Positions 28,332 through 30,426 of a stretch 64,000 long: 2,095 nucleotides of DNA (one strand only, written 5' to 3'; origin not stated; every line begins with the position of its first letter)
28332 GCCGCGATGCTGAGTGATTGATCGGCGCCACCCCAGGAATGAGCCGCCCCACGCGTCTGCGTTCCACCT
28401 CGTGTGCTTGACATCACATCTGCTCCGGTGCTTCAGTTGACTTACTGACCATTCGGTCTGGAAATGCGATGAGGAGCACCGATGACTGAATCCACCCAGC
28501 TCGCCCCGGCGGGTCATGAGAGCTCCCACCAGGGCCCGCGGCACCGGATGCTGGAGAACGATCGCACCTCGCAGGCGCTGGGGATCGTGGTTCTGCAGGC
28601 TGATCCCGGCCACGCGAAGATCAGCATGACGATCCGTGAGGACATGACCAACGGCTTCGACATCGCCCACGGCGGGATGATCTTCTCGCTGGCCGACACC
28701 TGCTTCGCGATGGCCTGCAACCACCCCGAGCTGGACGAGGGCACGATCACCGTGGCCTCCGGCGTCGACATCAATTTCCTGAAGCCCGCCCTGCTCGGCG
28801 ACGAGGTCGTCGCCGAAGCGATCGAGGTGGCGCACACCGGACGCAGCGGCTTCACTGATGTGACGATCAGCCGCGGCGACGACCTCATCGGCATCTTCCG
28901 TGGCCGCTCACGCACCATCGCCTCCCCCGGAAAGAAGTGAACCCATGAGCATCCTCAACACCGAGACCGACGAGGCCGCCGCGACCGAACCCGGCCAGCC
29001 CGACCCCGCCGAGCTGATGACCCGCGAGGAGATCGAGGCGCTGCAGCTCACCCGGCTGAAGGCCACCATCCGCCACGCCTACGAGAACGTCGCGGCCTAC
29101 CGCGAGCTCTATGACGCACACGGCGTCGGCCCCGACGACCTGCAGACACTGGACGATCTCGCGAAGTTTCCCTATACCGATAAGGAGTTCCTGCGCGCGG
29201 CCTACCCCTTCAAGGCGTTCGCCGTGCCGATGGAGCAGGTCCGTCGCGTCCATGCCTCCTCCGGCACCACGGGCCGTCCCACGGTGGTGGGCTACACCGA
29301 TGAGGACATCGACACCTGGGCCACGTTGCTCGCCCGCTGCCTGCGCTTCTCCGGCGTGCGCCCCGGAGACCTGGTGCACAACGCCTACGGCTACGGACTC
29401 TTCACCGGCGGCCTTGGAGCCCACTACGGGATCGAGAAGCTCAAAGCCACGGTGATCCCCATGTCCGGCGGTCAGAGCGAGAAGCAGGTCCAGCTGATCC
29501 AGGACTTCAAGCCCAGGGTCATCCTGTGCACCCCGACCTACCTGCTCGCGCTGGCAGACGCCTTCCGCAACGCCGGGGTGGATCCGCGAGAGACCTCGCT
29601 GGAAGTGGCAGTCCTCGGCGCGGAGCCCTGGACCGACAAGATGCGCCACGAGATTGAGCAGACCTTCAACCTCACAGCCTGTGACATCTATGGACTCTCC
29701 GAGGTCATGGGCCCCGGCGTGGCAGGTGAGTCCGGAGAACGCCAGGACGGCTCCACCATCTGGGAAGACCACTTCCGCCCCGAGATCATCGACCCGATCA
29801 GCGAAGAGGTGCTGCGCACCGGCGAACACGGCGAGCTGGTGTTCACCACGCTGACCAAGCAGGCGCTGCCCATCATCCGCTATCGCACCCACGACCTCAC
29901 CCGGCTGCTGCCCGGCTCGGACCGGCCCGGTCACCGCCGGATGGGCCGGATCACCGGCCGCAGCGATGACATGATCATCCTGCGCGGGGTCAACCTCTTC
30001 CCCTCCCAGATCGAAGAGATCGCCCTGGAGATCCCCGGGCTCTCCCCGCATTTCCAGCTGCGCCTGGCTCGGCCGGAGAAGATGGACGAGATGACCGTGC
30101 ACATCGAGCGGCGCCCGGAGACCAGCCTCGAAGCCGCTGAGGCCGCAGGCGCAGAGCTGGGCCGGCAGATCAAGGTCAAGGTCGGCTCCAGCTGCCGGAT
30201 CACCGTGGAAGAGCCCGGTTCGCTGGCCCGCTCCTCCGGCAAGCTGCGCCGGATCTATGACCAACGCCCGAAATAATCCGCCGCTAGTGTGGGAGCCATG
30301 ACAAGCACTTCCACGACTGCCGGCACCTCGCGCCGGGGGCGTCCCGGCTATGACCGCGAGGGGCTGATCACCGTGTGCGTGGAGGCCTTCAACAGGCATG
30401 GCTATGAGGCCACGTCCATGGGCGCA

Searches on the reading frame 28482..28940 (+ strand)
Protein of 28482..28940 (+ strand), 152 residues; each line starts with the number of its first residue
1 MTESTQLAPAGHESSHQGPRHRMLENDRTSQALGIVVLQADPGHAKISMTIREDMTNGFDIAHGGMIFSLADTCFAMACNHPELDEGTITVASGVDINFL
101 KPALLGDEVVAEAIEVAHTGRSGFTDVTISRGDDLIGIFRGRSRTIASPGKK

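Call 6: search_protein_families(library=ncbifam, proteins=[window:28482-28940:+])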
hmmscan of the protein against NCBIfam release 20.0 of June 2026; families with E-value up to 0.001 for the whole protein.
window:28482-28940:+ (152 aa): 4 families
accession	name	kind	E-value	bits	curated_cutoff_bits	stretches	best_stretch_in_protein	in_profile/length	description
TIGR02286.1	PaaD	equivalog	2e-37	127.8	118.9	1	31-145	2-113/114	hydroxyphenylacetyl-CoA thioesterase PaaI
TIGR00369.1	unchar_dom_1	domain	4.3e-18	65.5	36.6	1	31-123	4-94/117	hotdog fold thioesterase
NF047425.1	MenI_Listeria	exception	1.4e-05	24.8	185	1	31-140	5-113/122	1,4-dihydroxy-2-naphthoyl-CoA hydrolase MenI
NF003359.0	PRK04424.1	equivalog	0.00023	20.8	183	1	44-142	87-178/190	transcription factor FapR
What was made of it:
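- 28482..28940 (+): paaI (hydroxyphenylacetyl-CoA thioesterase). TIGR02286, 127.8 bits, above the cut-off (call 6).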

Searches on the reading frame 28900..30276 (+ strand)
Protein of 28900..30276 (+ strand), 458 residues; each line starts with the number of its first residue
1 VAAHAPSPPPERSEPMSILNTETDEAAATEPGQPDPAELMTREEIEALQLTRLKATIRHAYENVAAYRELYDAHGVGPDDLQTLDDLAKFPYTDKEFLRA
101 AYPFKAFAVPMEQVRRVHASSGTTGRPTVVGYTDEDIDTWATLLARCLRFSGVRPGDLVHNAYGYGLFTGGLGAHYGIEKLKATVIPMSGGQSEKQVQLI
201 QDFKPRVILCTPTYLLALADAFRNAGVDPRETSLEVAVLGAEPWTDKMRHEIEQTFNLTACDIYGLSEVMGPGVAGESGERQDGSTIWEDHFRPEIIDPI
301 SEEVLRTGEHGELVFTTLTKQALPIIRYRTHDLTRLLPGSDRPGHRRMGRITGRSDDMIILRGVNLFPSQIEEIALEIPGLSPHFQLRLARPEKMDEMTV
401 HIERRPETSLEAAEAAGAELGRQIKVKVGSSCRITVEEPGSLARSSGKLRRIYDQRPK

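Call 6: search_protein_families(library=ncbifam, proteins=[window:28900-30276:+])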
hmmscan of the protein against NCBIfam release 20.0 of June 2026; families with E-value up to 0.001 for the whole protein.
window:28900-30276:+ (458 aa): 22 families
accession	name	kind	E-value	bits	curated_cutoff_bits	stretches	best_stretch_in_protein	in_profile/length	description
TIGR02155.1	PA_CoA_ligase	equivalog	5e-190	631.5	646.3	1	39-456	2-422/422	phenylacetate--CoA ligase PaaK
NF041878.1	paak_haloarch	equivalog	7.4e-149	496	700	1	37-456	5-427/427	phenylacetate--CoA ligase PaaK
NF045666.1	DVU1553_fam_AMP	equivalog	3.9e-45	154.4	300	1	37-354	15-330/331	DVU_1553 family AMP-dependent CoA ligase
NF053551.1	FlxY_rubin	equivalog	7.7e-45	153.4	520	1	39-427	3-390/424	flexirubin biosynthesis putative acyl-CoA ligase FlxY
TIGR03335.1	F390_ftsA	equivalog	9.4e-36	123.4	458.7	1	38-343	7-315/445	coenzyme F390 synthetase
NF041217.1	BagE_FevW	exception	4e-34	118.3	800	1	41-446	9-396/424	bagremycin/ferroverdin synthetase BagE/FevW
NF004837.0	PRK06187.1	subfamily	5.3e-11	41.5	476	1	120-277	178-330/531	long-chain-fatty-acid--CoA ligase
NF005850.0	PRK07768.1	subfamily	1.4e-10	40.1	572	1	351-452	432-537/545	long-chain-fatty-acid--CoA ligase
NF053567.1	HBDA_AROS1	equivalog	2e-08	33.1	1000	1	114-383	173-444/523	3-hydroxybenzoate--CoA ligase HbdA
NF005801.1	PRK07656.1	equivalog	5.3e-08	31.9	657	0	105-278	157-326/500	FadD3 family acyl-CoA ligase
NF006624.1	PRK09192.1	subfamily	2.5e-07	29.4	600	1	351-452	452-554/567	fatty acyl-AMP ligase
NF009071.0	PRK12406.1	subfamily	2.1e-06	26.4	701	1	351-416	398-463/510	acyl-CoA synthetase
NF006167.0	PRK08308.1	equivalog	1.6e-05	24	513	0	352-382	310-340/414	acyl-CoA synthetase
NF047394.1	AcylCoAsynMbcS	equivalog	2.3e-05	23.2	850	1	100-268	158-323/525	acyl-CoA synthetase MbcS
NF005797.0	PRK07638.1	equivalog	3.5e-05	22.5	518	1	351-381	379-409/487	acyl-CoA synthetase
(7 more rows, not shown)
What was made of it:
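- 28900..30276 (+): paaK (phenylacetate-CoA ligase). The true start is probably later than the 28900 GTG. The alignment starts at residue 39 (call 6).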
